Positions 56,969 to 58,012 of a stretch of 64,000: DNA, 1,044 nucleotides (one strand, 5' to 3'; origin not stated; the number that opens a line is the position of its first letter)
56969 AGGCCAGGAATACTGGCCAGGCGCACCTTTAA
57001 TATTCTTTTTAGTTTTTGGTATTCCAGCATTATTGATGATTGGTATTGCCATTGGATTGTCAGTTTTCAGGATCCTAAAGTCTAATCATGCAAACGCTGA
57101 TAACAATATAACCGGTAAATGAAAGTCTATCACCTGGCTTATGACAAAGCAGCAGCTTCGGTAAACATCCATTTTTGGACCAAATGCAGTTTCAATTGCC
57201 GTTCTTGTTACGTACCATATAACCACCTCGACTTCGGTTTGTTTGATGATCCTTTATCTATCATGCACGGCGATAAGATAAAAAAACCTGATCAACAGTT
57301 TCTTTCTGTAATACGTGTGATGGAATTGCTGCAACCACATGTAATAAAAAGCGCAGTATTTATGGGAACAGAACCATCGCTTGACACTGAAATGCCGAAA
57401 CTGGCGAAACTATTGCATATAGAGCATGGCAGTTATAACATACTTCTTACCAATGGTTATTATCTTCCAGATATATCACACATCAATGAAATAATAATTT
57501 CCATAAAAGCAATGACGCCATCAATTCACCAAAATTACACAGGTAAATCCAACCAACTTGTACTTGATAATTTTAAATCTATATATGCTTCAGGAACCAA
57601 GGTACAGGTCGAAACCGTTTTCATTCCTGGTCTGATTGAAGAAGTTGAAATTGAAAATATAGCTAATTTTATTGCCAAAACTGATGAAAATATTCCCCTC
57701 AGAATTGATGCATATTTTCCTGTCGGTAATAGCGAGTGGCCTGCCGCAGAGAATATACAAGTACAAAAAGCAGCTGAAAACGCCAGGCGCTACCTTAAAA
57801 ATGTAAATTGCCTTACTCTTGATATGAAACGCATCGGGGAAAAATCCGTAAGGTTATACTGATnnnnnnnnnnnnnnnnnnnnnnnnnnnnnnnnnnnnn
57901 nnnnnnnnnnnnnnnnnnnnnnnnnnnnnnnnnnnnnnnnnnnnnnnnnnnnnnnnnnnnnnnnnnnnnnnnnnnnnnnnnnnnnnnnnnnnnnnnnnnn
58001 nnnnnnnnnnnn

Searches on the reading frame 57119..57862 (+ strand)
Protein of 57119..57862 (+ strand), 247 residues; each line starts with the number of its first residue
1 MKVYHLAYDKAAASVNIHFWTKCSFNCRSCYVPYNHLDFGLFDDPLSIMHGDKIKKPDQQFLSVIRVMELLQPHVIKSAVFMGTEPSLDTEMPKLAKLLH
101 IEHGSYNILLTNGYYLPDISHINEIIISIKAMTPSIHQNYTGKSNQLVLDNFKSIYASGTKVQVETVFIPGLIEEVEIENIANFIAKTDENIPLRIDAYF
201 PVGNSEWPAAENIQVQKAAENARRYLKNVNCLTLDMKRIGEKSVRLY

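Call 3: search_protein_families(library=pfam, proteins=[window:57119-57862:+], max_evalue=0.01)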
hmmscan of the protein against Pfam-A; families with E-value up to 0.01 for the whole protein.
window:57119-57862:+ (247 aa): 2 families
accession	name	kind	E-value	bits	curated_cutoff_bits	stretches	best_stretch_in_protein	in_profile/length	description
PF04055.27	Radical_SAM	-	3.2e-11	44.1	29.5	1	19-184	3-165/166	Radical SAM superfamily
PF13353.11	Fer4_12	-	0.00046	20.9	22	1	17-125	9-105/137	4Fe-4S single cluster domain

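Call 5: search_protein_families(library=ncbifam, proteins=[window:57119-57862:+], max_evalue=0.01)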
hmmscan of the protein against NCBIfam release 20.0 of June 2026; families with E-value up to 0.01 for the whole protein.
window:57119-57862:+ (247 aa): 14 families
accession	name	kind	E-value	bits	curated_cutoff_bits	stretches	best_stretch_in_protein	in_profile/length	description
NF048010.1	SfplDhtActHpsHDes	equivalog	1.4e-11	43.7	430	1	120-209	181-273/298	(2S)-3-sulfopropanediol dehydratase activating enzyme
TIGR04041.1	activase_YjjW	hypoth_equivalog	1.9e-11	43.9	250.2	1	120-225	158-268/276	YjjW family glycine radical enzyme activase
NF033719.1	ind_deCO2_activ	equivalog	1.2e-08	34.7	425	1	119-207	178-266/302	indoleacetate decarboxylase activase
TIGR02494.1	PFLE_PFLC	subfamily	1.9e-08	33.9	174.35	1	120-207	173-262/293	glycyl-radical enzyme activating protein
TIGR02666.1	moaA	equivalog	3.3e-08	32.9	284.05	1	61-227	45-221/336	GTP 3',8-cyclase MoaA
NF038283.1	viperin_w_prok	equivalog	1.6e-07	30.8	180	1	13-138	2-123/281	viperin family antiviral radical SAM protein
NF043069.1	T4HPD_activ_SAM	equivalog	3.1e-07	30.1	425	1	122-207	175-261/299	trans-4-hydroxy-L-proline dehydratase activase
NF048008.1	SfplDhtActHpfHKleb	equivalog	2.3e-06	27.1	500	1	123-188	179-245/308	(2S)-3-sulfopropanediol dehydratase activating enzyme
TIGR02493.1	PFLA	equivalog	2.5e-06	27.1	231.75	1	120-211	117-209/235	pyruvate formate-lyase-activating protein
NF008356.0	PRK11145.1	equivalog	4.1e-06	26.3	375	1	123-218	125-222/246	pyruvate formate lyase 1-activating protein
NF033717.2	HPDL_rSAM_activ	equivalog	2.6e-05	23.6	420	1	112-228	172-291/311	4-hydroxyphenylacetate decarboxylase activase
TIGR04003.1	rSAM_BssD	equivalog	0.00013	21.3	496.45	1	119-207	177-267/314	[benzylsuccinate synthase]-activating enzyme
TIGR04395.1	cutC_activ_rSAM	equivalog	0.00024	20.5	360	1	125-187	184-247/309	choline TMA-lyase-activating enzyme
TIGR04317.1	W_rSAM_matur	equivalog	0.00046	19.4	380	1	19-181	10-164/349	tungsten cofactor oxidoreductase radical SAM maturase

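Call 19: find_homologous_proteins(query=window:57119-57862:+, max_evalue=0.00001)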
Query window:57119-57862:+ (247 aa): 178 proteins with E <= 0.00001 among 414 candidates; the best 120 are listed.
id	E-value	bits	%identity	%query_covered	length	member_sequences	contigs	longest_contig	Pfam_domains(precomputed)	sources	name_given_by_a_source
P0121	2.5e-160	549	98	100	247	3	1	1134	PF04055.28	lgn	-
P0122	4.0e-111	388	68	100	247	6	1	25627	PF04055.28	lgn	-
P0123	7.5e-110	384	69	100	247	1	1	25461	PF04055.28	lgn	-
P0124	3.4e-93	330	62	100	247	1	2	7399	PF04055.28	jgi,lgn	-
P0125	2.3e-91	324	60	100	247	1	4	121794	PF04055.28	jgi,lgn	-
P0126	4.6e-91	323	59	100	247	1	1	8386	PF04055.28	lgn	-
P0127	5.0e-88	313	57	100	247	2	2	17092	PF04055.28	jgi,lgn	-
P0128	5.3e-88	313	57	100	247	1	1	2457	PF04055.28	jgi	jgi:pyruvate formate lyase activating enzyme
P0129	5.3e-88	313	56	100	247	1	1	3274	PF04055.28,PF13353.12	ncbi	-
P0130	8.8e-87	309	59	100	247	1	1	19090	PF04055.28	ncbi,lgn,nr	ncbi:MAG: radical SAM protein [Dehalococcoidaceae bacterium]|nr:radical SAM protein [Dehalococcoidac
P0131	9.1e-86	305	56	100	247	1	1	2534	PF04055.28,PF13353.12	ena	-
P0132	9.2e-86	305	55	100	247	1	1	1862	PF04055.28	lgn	-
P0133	1.1e-85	305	55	100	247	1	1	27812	PF04055.28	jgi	jgi:pyruvate-formate lyase-activating enzyme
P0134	1.4e-85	305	54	100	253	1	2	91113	PF04055.28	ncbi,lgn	-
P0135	1.7e-85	304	56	100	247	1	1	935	PF04055.28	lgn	-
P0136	4.0e-85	303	54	100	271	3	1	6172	PF04055.28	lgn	-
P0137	4.3e-84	300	55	100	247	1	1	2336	PF04055.28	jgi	jgi:pyruvate formate lyase activating enzyme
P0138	4.9e-84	300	56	100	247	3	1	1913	PF04055.28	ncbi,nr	ncbi:MAG: radical SAM protein [Chloroflexi bacterium]|nr:radical SAM protein [Chloroflexota bacteriu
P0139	8.9e-84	299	53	100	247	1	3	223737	PF04055.28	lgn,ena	-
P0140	1.5e-83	298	55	100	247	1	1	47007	PF04055.28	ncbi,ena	-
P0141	1.5e-83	298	55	100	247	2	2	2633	PF04055.28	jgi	jgi:pyruvate formate lyase activating enzyme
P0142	2.1e-83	298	54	100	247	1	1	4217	PF04055.28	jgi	jgi:pyruvate-formate lyase-activating enzyme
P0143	2.3e-83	297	54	100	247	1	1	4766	PF04055.28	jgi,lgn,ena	-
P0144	5.4e-83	296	54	100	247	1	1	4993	PF04055.28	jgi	-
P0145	6.1e-83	296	53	100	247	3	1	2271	PF04055.28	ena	-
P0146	6.8e-83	296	53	100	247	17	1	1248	PF04055.28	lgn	-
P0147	7.4e-83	296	55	100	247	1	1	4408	PF04055.28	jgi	jgi:pyruvate formate lyase activating enzyme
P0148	9.7e-83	295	53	100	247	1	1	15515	PF04055.28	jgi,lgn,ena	-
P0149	1.2e-82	295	53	100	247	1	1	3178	PF04055.28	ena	-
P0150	1.3e-82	295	54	100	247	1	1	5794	PF04055.28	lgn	-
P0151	1.6e-82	295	53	100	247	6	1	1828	PF04055.28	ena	-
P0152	2.3e-82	294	53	100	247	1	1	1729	PF04055.28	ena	-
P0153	2.4e-82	294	52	100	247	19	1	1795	PF04055.28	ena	-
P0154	2.8e-82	294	55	100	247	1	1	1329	PF04055.28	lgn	-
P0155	4.2e-82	293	53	100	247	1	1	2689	PF04055.28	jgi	jgi:pyruvate-formate lyase-activating enzyme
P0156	7.3e-82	293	53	100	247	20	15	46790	PF04055.28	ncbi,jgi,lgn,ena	-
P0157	1.1e-81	292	53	100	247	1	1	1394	PF04055.28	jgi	jgi:pyruvate-formate lyase-activating enzyme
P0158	1.1e-81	292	53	100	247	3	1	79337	PF04055.28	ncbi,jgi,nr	ncbi:MAG: radical SAM protein [Dehalococcoidia bacterium]|nr:MAG: radical SAM protein [Dehalococcoid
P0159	1.3e-81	292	53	100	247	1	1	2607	PF04055.28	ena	-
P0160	1.5e-81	292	53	100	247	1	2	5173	PF04055.28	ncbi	-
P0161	1.5e-81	292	53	100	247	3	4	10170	PF04055.28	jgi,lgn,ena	jgi:pyruvate formate lyase activating enzyme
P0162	1.5e-81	292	54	100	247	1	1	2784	PF04055.28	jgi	jgi:pyruvate formate lyase activating enzyme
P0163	2.0e-81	291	52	100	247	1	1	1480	PF04055.28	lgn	-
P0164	2.6e-81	291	51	100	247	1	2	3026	PF04055.28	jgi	jgi:pyruvate-formate lyase-activating enzyme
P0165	2.8e-81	291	54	100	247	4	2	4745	PF04055.28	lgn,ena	-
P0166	3.0e-81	291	52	100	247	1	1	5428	PF04055.28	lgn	-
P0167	3.3e-81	290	52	100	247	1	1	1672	PF04055.28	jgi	jgi:pyruvate-formate lyase-activating enzyme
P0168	3.5e-81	290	52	100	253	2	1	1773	PF04055.28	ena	-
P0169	3.7e-81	290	53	100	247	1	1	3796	PF04055.28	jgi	-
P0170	4.9e-81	290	55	100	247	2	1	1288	PF04055.28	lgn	-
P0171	5.2e-81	290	52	100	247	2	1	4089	PF04055.28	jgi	-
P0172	5.8e-81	290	52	100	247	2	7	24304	PF04055.28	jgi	jgi:pyruvate-formate lyase-activating enzyme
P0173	6.4e-81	290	52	100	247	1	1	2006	PF04055.28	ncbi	-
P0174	7.4e-81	289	52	100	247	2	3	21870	PF04055.28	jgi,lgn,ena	jgi:pyruvate-formate lyase-activating enzyme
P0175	7.9e-81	289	53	100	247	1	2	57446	PF04055.28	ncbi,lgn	-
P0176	8.1e-81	289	56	100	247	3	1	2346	PF04055.28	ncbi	-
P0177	8.3e-81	289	53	100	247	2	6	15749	PF04055.28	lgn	-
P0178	8.5e-81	289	53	100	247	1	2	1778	PF04055.28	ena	-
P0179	9.0e-81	289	55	100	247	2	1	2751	PF04055.28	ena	-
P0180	1.1e-80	289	54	100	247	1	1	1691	PF04055.28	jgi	jgi:pyruvate formate lyase activating enzyme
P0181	1.2e-80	289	51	100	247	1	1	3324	PF04055.28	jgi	jgi:pyruvate formate lyase activating enzyme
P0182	1.4e-80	288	54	100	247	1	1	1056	PF04055.28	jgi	jgi:pyruvate-formate lyase-activating enzyme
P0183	1.4e-80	288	54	100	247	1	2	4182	PF04055.28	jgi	jgi:pyruvate formate lyase activating enzyme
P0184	2.0e-80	288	53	100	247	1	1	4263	PF04055.28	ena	-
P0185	2.3e-80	288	54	100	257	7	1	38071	PF04055.28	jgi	jgi:pyruvate formate lyase activating enzyme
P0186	2.6e-80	288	52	100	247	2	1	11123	PF04055.28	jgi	-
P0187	3.6e-80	287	52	100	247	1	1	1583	PF04055.28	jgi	-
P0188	3.7e-80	287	53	100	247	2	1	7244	PF04055.28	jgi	jgi:pyruvate-formate lyase-activating enzyme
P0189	4.6e-80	287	52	100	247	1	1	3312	PF04055.28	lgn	-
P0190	6.8e-80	286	53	100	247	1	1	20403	PF04055.28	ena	-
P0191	7.5e-80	286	53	100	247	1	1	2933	PF04055.28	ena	-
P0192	8.3e-80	286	54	100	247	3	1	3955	PF04055.28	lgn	-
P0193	8.4e-80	286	53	100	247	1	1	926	PF04055.28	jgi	-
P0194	1.3e-79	285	54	100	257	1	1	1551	PF04055.28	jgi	jgi:pyruvate formate lyase activating enzyme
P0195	2.1e-79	285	54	100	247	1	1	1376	PF04055.28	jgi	-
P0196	2.2e-79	284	53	100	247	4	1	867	PF04055.28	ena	-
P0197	2.4e-79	284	51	100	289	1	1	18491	PF04055.28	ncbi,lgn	-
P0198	2.4e-79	284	53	100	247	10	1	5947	PF04055.28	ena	-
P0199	2.5e-79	284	53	100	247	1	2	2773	PF04055.28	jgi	jgi:pyruvate formate lyase activating enzyme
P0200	2.5e-79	284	53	100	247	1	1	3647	PF04055.28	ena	-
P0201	2.6e-79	284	50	100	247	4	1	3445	PF04055.28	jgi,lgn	jgi:pyruvate-formate lyase-activating enzyme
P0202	2.9e-79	284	51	100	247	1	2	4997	PF04055.28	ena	-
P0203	3.2e-79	284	53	100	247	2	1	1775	PF04055.28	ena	-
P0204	3.4e-79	284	53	100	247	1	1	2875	PF04055.28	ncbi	ncbi:MAG: radical SAM protein [Chloroflexota bacterium]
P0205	3.8e-79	284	54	100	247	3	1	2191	PF04055.28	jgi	jgi:pyruvate formate lyase activating enzyme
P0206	3.8e-79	284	54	100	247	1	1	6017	PF04055.28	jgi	-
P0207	3.9e-79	284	53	100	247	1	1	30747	PF04055.28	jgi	jgi:pyruvate formate lyase activating enzyme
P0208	6.3e-79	283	52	100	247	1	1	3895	PF04055.28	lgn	-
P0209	6.8e-79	283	52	100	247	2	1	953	PF04055.28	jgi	jgi:pyruvate-formate lyase-activating enzyme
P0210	1.1e-78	282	54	100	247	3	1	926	PF04055.28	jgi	-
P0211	1.1e-78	282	52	100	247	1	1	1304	PF04055.28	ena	-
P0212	1.1e-78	282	51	100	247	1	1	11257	PF04055.28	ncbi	-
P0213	1.3e-78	282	52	100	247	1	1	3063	PF04055.28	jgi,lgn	jgi:pyruvate-formate lyase-activating enzyme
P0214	1.9e-78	281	51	100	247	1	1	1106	PF04055.28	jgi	-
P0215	2.5e-78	281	50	100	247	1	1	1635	PF04055.28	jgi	jgi:pyruvate formate lyase activating enzyme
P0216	3.2e-78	281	53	100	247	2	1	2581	PF04055.28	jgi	jgi:pyruvate-formate lyase-activating enzyme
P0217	6.2e-78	280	52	100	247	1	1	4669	PF04055.28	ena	-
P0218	6.3e-78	280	52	99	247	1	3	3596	PF04055.28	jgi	jgi:pyruvate formate lyase activating enzyme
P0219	7.1e-78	280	50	100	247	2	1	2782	PF04055.28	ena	-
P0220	1.6e-77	278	53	100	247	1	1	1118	PF04055.28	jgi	jgi:pyruvate-formate lyase-activating enzyme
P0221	1.8e-77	278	52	100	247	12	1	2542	PF04055.28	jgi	jgi:pyruvate-formate lyase-activating enzyme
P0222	2.2e-77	278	52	100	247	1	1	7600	PF04055.28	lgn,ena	-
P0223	2.4e-77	278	53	100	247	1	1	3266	PF04055.28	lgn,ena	-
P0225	2.9e-77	278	52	100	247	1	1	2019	PF04055.28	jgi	jgi:pyruvate formate lyase activating enzyme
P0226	3.3e-77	277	53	100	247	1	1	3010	PF04055.28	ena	-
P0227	4.1e-77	277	50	100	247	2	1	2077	PF04055.28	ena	-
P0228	4.1e-77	277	52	100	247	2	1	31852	PF04055.28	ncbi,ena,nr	ncbi:MAG: radical SAM protein [Dehalococcoidia bacterium]|nr:radical SAM protein [Dehalococcoidia ba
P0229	4.4e-77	277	49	100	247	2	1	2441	PF04055.28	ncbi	-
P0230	4.4e-77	277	50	100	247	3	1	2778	PF04055.28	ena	-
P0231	5.2e-77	277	52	100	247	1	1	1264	PF04055.28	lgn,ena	-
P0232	5.6e-77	277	51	100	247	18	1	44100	PF04055.28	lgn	-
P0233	5.6e-77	277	52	100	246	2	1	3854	PF04055.28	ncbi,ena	-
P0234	7.9e-77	276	50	100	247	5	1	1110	PF04055.28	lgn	-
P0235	8.3e-77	276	52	100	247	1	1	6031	PF04055.28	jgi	jgi:pyruvate formate lyase activating enzyme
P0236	1.5e-76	275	51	100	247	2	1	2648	PF04055.28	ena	-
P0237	2.1e-76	275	51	100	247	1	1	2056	PF04055.28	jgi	jgi:pyruvate formate lyase activating enzyme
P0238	2.6e-76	274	52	99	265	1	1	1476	PF04055.28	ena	-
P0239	2.7e-76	274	51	100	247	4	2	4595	PF04055.28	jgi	jgi:pyruvate-formate lyase-activating enzyme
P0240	2.9e-76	274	51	100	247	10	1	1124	PF04055.28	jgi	-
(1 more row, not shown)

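Call 40: find_related_loci(query=A1, collection=genome_contigs, flank=8000)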
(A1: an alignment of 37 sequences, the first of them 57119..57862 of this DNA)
Query A1 (247 aa) in genome_contigs; peptide patterns used: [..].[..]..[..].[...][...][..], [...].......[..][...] (x = any residue, [..] = any of these).
56 stretches matched a pattern; 19 encode a relative of the query (tblastn E <= 1e-3); 19 distinct loci.
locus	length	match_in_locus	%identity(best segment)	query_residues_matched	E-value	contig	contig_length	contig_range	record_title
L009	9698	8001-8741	54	1-247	9e-96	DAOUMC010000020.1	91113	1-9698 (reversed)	MAG TPA_asm: Dehalococcoidales bacterium isolate W31_74 k127_203119, whole genome shotgun sequence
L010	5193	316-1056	54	1-247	4e-94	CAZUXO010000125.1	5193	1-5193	MAG TPA_asm: uncultured Dehalococcoidales bacterium isolate binchicken_co18_545 genome assembly, contig: k141_4268230, w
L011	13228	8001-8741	59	1-247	6e-90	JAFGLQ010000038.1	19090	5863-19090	MAG: Dehalococcoidaceae bacterium isolate Zod_Metabat.406 k87_3898018, whole genome shotgun sequence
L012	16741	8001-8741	53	1-247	6e-88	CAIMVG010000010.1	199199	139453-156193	MAG: uncultured Dehalococcoidia bacterium isolate KR_bin-3015 genome assembly, contig: bin-3015:10/29, whole genome shot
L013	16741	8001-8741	52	1-247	3e-87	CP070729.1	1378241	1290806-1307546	MAG: Dehalococcoidia bacterium isolate bin423 chromosome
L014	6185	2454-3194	53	1-247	3e-87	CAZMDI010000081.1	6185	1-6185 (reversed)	MAG TPA_asm: uncultured Dehalococcoidales bacterium isolate SRP284006_co1_561 genome assembly, contig: NODE_26701_length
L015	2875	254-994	53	1-247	5e-88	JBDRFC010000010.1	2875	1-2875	MAG: Chloroflexota bacterium isolate MEGAHIT-group-1.351 k141_12474800, whole genome shotgun sequence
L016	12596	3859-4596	51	1-246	2e-86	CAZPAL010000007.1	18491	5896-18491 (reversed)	MAG TPA_asm: uncultured Dehalococcoidales bacterium isolate binchicken_co220_100 genome assembly, contig: NODE_1867_leng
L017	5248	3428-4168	51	1-247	8e-86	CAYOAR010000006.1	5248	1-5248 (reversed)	MAG TPA_asm: uncultured Dehalococcoidales bacterium isolate SRP098377_co2_274 genome assembly, contig: k141_1277623, who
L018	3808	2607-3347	51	1-247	1e-85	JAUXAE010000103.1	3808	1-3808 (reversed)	MAG: Dehalococcoidales bacterium isolate CSMAG_2754 CSMAG_2754_k141_3524_length_3808_cov_5.8380, whole genome shotgun se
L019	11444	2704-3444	49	1-247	2e-82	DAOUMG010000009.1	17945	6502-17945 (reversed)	MAG TPA_asm: Dehalococcoidaceae bacterium isolate W53_106 k135_113698, whole genome shotgun sequence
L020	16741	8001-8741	51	1-247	2e-82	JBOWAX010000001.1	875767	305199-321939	MAG: Dehalogenimonas sp. isolate TCA1 NODE_3_length_875767_cov_129.190603, whole genome shotgun sequence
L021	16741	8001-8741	53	1-247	5e-88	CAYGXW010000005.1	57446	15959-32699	MAG TPA_asm: uncultured Dehalococcoidales bacterium isolate ERP119294_co3_370 genome assembly, contig: NODE_149_length_5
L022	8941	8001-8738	51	1-246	6e-80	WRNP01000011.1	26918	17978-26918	MAG: Dehalococcoidia bacterium isolate Th196P4bin49 JGI24702J35022_10000364, whole genome shotgun sequence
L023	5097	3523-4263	49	1-247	5e-80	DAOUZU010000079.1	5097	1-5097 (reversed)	MAG TPA_asm: Dehalococcoidia bacterium isolate CSMAG_961 CSMAG_961_k141_5008238_length_5097_cov_4.7427, whole genome sho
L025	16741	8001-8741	49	1-247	8e-79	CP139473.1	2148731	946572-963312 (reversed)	MAG: Dehalogenimonas sp. isolate XYDCF chromosome, complete genome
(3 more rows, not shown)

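Call 46: search_protein_families(library=pfam, proteins=[L025:4457-5374:+, L025:5395-6837:+, L025:6838-7347:+, L025:9258-10283:+, L025:10296-11414:+, L025:11414-12238:+, L019:4216-6648:-, L019:7419-8996:+, L019:6664-7239:-, L019:4171-5178:+], max_evalue=0.001)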
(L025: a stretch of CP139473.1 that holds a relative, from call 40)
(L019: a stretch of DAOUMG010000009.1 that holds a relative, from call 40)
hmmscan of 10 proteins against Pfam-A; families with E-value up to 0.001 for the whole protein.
L025:4457-5374:+ (305 aa): 1 family
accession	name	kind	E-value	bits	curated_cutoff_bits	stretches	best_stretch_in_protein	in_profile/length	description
PF01058.29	Oxidored_q6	-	1.7e-32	112.3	27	1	12-171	1-128/128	NADH ubiquinone oxidoreductase, 20 Kd subunit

L025:5395-6837:+ (480 aa): 1 family
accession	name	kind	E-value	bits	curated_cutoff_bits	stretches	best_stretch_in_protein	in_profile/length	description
PF00374.24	NiFeSe_Hases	-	5.2e-34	118.5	25.8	2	39-118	1-80/508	Nickel-dependent hydrogenase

L025:6838-7347:+ (169 aa): 1 family
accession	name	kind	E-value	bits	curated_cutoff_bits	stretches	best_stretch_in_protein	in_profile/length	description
PF01750.23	HycI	-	2.7e-22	79.5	23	1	30-159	2-129/130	Hydrogenase maturation protease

L025:9258-10283:+ (341 aa): 1 family
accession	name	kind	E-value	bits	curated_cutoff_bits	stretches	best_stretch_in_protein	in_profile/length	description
PF01497.23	Peripla_BP_2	-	6.9e-34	117.7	27.5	1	84-313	1-233/235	Periplasmic binding protein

L025:10296-11414:+ (372 aa): 2 families
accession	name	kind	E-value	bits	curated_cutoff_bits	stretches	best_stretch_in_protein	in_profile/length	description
PF01032.23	FecCD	-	3.5e-90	302.6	26.5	1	48-366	3-311/311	FecCD transport family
PF00950.22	ABC-3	-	1.9e-05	24.8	20.1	1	133-351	38-245/258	ABC 3 transport family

L025:11414-12238:+ (274 aa): 7 families
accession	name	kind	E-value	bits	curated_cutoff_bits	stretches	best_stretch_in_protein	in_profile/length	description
PF00005.33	ABC_tran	-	5.3e-32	111.7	25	1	20-168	2-137/137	ABC transporter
PF13304.12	AAA_21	-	1.1e-09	39.2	27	1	32-53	2-23/304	AAA domain, putative AbiEii toxin, Type IV TA system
PF02463.25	SMC_N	-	4e-09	36.7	40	1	29-61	24-56/220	RecF/RecN/SMC N terminal domain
PF13555.12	AAA_29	-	3.9e-07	30.2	27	1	31-62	24-54/61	P-loop containing region of AAA domain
PF13476.12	AAA_23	-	2.5e-06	28.7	27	1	31-61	21-51/201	AAA domain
PF13191.12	AAA_16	-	0.00021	22.3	32.6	1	30-79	25-73/167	AAA ATPase domain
PF13175.12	AAA_15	-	0.00048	20.3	32.1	1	34-77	28-75/374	AAA ATPase domain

L019:4216-6648:- (810 aa): 19 families
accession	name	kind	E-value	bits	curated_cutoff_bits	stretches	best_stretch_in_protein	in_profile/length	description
PF14691.11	Fer4_20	-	1.6e-18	67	25.8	1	285-359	30-107/113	Dihydroprymidine dehydrogenase domain II, 4Fe-4S cluster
PF07992.20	Pyr_redox_2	-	1.9e-15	57.5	26.1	1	376-623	1-244/291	Pyridine nucleotide-disulphide oxidoreductase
PF12801.12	Fer4_5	-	8.1e-14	51.8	22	2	75-121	1-46/48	4Fe-4S binding domain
PF00037.32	Fer4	-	1.1e-11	44.4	21.1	1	248-270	2-24/24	4Fe-4S binding domain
PF13450.12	NAD_binding_8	-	9e-08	32.7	21.9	1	380-415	1-36/68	NAD(P)-binding Rossmann-like domain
PF00890.30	FAD_binding_2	-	7.5e-06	25.8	20.4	1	378-417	2-41/414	FAD binding domain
PF13738.12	Pyr_redox_3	-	1.3e-05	25.1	30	0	373-427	162-214/305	Pyridine nucleotide-disulphide oxidoreductase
PF00070.33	Pyr_redox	-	1.6e-05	25.8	22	0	377-450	1-65/82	Pyridine nucleotide-disulphide oxidoreductase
PF01266.30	DAO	-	1.6e-05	25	27.9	1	377-410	1-34/353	FAD dependent oxidoreductase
PF01946.23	Thi4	-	1.8e-05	24.5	26.2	1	376-412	18-55/235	Thi4 family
PF13237.11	Fer4_10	-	3.8e-05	24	25.5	0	743-766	4-22/53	4Fe-4S dicluster domain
PF14697.11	Fer4_21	-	7.1e-05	23.3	35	1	248-271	35-59/59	4Fe-4S dicluster domain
PF12837.12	Fer4_6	-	7.3e-05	23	25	1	249-269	4-24/24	4Fe-4S binding domain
PF17179.9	Fer4_22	-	7.8e-05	23.9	27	0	228-267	57-94/95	4Fe-4S dicluster domain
PF01593.30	Amino_oxidase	-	8.3e-05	22.5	19.8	1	386-416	2-32/443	Flavin containing amine oxidoreductase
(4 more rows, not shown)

L019:7419-8996:+ (525 aa): 1 family
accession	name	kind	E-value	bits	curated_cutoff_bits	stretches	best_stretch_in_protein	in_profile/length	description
PF00144.29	Beta-lactamase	-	3.1e-80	270.2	27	1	46-374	1-319/329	Beta-lactamase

L019:6664-7239:- (191 aa): 1 family
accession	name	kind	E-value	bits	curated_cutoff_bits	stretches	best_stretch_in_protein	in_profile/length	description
PF04205.19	FMN_bind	-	6.4e-11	43.2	22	1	101-179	1-74/77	FMN-binding domain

L019:4171-5178:+ (335 aa): 0 families

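Call 47: predict_structure(alignment_id=A2)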
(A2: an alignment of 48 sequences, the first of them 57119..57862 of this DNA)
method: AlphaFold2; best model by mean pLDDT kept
length: 247 residues; sequences in the alignment: 48
mean_pLDDT: 88.9   pTM: 0.87
mean pLDDT of the five models: 88.9, 88.4, 88.2, 87.8, 85.7
residues with pLDDT >= 90: 171; 70-90: 41; 50-70: 35; < 50: 0
segments of 3 or more residues with pLDDT < 50: none
pLDDT, mean of each block of 10 residues (from residue 1): 90 93 84 58 60 65 95 97 92 98 97 94 97 97 96 97 96 97 98 94 81 95 97 67 85
secondary structure, 60 per line:
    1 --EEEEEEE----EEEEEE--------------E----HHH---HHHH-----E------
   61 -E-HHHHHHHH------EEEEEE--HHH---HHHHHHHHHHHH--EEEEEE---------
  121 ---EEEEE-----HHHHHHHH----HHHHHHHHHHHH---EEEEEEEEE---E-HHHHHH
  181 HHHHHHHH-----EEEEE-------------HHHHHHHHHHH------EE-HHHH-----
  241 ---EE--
elements in order: E3-9 E14-19 H45-48 H64-71 E78-83 H92-103 E106-111 E124-128 H134-141 H146-157 E161-169 H175-188 E194-198 H212-222 H232-235
